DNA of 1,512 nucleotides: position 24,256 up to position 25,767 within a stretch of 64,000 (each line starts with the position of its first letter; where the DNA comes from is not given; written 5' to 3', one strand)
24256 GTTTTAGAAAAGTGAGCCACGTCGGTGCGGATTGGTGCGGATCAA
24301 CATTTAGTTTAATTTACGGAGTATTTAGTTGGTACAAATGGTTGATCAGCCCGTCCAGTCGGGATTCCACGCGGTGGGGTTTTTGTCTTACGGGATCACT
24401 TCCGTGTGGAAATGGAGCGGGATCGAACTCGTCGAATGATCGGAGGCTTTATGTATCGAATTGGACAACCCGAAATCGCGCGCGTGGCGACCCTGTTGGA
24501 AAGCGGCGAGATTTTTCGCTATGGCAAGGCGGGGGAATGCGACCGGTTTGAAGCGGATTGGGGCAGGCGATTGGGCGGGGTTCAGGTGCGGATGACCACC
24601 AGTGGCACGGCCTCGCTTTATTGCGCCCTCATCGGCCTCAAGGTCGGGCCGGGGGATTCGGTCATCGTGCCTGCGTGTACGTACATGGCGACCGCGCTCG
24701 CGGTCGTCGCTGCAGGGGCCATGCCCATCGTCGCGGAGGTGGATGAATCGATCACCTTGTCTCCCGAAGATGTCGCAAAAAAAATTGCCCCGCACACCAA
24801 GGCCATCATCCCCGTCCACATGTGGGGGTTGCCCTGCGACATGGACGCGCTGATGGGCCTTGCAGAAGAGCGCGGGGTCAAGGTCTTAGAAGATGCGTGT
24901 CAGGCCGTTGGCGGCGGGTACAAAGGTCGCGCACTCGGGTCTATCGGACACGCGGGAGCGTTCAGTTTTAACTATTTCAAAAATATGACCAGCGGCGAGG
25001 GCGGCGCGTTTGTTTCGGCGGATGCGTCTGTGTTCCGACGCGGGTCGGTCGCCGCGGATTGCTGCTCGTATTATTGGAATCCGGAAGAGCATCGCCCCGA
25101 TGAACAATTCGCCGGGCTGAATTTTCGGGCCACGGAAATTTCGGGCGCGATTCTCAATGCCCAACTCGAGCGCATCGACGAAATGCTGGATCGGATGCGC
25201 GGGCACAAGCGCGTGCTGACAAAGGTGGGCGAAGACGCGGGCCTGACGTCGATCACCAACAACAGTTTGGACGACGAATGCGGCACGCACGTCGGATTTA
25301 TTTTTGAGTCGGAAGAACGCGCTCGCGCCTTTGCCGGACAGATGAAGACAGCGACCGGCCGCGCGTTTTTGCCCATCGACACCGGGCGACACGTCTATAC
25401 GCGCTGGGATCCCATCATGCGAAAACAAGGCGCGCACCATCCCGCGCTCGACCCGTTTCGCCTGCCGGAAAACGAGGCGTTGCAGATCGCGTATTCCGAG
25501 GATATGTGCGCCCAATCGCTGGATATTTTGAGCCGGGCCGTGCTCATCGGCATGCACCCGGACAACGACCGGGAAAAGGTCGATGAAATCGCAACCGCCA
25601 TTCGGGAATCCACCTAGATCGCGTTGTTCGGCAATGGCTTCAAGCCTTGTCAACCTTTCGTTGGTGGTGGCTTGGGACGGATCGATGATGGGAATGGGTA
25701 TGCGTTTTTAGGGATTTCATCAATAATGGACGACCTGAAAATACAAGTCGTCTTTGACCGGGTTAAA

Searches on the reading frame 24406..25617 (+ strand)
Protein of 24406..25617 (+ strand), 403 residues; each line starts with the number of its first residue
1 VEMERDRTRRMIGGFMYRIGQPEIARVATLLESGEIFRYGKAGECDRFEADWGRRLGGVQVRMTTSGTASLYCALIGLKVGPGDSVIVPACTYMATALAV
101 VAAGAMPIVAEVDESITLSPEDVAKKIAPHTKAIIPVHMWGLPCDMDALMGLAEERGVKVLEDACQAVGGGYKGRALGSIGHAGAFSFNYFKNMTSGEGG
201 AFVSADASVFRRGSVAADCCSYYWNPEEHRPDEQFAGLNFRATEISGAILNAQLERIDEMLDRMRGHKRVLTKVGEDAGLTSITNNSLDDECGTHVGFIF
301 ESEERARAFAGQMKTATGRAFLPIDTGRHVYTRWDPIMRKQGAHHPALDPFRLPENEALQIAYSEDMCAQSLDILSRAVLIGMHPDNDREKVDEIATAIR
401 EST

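Call 83: search_protein_families(library=pfam, proteins=[window:24406-25617:+], max_evalue=0.001)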
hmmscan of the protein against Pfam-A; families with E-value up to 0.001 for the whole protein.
window:24406-25617:+ (403 aa): 1 family
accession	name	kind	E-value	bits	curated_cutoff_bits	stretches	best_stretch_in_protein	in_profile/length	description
PF01041.23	DegT_DnrJ_EryC1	-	2.6e-65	221.4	19.8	1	20-398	4-358/360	DegT/DnrJ/EryC1/StrS aminotransferase family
